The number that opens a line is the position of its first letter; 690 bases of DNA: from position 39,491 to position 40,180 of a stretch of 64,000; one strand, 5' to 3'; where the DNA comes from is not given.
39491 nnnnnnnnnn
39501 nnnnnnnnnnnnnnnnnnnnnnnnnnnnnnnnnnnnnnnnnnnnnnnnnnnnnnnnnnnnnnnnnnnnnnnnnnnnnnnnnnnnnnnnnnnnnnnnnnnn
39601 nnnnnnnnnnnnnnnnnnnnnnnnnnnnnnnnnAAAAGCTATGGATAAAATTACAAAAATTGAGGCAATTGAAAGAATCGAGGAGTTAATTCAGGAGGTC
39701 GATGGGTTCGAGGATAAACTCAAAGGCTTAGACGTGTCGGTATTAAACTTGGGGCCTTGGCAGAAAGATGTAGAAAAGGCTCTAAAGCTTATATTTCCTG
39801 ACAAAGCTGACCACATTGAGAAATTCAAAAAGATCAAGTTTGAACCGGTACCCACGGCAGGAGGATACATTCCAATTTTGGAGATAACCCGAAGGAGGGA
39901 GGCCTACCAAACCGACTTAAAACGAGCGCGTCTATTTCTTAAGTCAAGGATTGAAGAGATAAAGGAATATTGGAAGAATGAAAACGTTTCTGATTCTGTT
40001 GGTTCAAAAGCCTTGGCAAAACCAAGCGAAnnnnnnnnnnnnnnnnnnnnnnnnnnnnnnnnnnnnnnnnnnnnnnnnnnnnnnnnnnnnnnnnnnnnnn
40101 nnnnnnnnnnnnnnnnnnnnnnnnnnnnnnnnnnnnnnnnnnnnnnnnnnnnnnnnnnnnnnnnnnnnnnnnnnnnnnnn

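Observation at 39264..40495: HicB-like ORF inserted between 57-nt direct repeats of the sigma-54 activator 3' end, followed by an AT-rich TIR-like (Cap12/PycTIR-type) domain gene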

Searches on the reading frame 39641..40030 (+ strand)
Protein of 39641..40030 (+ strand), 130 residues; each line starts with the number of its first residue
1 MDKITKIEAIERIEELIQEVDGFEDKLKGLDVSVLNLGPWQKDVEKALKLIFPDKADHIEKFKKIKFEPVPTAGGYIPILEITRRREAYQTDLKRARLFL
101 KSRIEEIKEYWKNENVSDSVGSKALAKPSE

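Call 70: search_protein_representatives(protein=window:39641-40030:+)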
Query: 130 residues. Proteins with E-value up to 0.001 (for the whole library): 54; up to 1e-10: 1; up to 1e-30: 1. The best 54 are listed.
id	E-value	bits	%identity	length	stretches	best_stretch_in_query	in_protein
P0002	1.4e-44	167.6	68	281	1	1-114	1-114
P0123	1.4e-10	57.7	38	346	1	1-120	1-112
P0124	3.2e-10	56.5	32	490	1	3-122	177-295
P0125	6.7e-10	55.5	32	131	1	6-129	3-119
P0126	6.0e-08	49.2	36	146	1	5-115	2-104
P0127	1.2e-07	48.2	33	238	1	5-115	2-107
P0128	3.1e-07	46.9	34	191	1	5-126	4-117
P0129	3.2e-07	46.8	35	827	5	57-90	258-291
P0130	7.3e-07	45.7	34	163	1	1-117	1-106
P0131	8.4e-07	45.5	32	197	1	4-122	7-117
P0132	1.0e-06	45.2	36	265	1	5-119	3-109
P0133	1.2e-06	44.9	36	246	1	2-129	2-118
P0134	1.5e-06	44.7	33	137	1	4-117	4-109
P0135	1.7e-06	44.5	35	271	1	5-115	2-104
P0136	1.9e-06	44.4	34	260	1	5-113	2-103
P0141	6.3e-06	42.6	33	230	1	5-127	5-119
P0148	1.6e-05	41.3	36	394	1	5-114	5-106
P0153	2.9e-05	40.5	32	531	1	5-114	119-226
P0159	8.3e-05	39.0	32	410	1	5-118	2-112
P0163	3.9e-04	36.9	28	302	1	11-125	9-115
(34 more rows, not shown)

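Call 71: search_protein_families(library=pfam, proteins=[P0123, P0124, P0129, P0148, P0153, P0159, P0127, P0133, P0141, P0163], max_evalue=0.001)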
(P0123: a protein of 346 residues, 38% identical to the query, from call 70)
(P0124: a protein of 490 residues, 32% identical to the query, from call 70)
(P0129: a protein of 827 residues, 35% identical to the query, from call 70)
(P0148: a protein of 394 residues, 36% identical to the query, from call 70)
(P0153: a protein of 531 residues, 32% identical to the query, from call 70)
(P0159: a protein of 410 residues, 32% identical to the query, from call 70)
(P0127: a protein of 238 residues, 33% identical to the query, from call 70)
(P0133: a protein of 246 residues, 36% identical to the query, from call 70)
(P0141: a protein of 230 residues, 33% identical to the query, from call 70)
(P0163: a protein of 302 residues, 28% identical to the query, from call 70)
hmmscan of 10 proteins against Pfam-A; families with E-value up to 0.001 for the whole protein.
P0123 (346 aa): 2 families
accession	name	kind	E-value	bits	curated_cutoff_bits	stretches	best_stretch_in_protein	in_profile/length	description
PF13676.11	TIR_2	-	1.7e-30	106.4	28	1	126-249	1-121/122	TIR domain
PF01582.25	TIR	-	1.7e-07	31.7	21.3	1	127-222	5-98/179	TIR domain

P0124 (490 aa): 2 families
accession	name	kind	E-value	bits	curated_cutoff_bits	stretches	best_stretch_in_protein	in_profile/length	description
PF10137.14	CAP12-PCTIR_TIR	-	6.6e-24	84.7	24.7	1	322-462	1-117/119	CAP12/Pycsar effector protein, TIR domain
PF18863.6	AbiJ_NTD4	-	6.1e-13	49.9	34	1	6-170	2-143/152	AbiJ N-terminal domain 4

P0129 (827 aa): 5 families
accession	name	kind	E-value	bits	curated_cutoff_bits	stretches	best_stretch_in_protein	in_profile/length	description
PF05598.16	DUF772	-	5.5e-10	39.6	23.1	0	342-357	51-65/74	Transposase domain (DUF772)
PF17109.10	Goodbye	-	4.4e-09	37.3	24.8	0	503-553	18-70/120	fungal STAND N-terminal Goodbye domain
PF14478.12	DUF4430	-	1.2e-06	29.3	23.8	0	596-612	18-34/72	Domain of unknown function (DUF4430)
PF05906.16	DUF865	-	1.2e-05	25.4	27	0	28-41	21-34/35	Herpesvirus-7 repeat of unknown function (DUF865)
PF09371.15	Tex_N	-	0.00061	19.9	32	0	18-23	34-39/75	Tex-like protein N-terminal domain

P0148 (394 aa): 1 family
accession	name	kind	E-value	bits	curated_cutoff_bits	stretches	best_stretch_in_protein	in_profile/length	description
PF18863.6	AbiJ_NTD4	-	1.6e-20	74.5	34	1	125-275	2-149/152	AbiJ N-terminal domain 4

P0153 (531 aa): 4 families
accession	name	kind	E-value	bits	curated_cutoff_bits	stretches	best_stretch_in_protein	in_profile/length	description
PF00069.31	Pkinase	-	3.6e-31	109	31.7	1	288-516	24-255/263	Protein kinase domain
PF07714.23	PK_Tyr_Ser-Thr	-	7e-12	45.6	23.1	1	288-473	28-205/258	Protein tyrosine and serine/threonine kinase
PF03109.22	ABC1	-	1.8e-06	27.8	22.9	1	329-434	132-233/244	ABC1 atypical kinase-like domain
PF01636.29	APH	-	0.00013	22.3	23.2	0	387-413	169-195/239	Phosphotransferase enzyme family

P0159 (410 aa): 1 family
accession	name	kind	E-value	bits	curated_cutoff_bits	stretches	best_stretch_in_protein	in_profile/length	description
PF10137.14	CAP12-PCTIR_TIR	-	6.9e-29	100.7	24.7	1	147-278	1-118/119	CAP12/Pycsar effector protein, TIR domain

P0127 (238 aa): 1 family
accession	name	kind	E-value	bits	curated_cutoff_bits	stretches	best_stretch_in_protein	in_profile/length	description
PF09509.15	Hypoth_Ymh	-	4.1e-26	91.6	25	1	114-230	3-116/119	Protein of unknown function (Hypoth_ymh)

P0133 (246 aa): 1 family
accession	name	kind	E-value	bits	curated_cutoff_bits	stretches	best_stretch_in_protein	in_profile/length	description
PF10137.14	CAP12-PCTIR_TIR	-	1.7e-38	131.7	24.7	1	125-242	2-118/119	CAP12/Pycsar effector protein, TIR domain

P0141 (230 aa): 1 family
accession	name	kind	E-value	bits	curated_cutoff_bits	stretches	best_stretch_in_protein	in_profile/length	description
PF10137.14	CAP12-PCTIR_TIR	-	4.7e-18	65.8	24.7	1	125-192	1-70/119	CAP12/Pycsar effector protein, TIR domain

P0163 (302 aa): 1 family
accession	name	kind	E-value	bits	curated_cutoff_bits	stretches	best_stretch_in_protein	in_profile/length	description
PF10137.14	CAP12-PCTIR_TIR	-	1.2e-28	99.9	24.7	1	135-265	1-118/119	CAP12/Pycsar effector protein, TIR domain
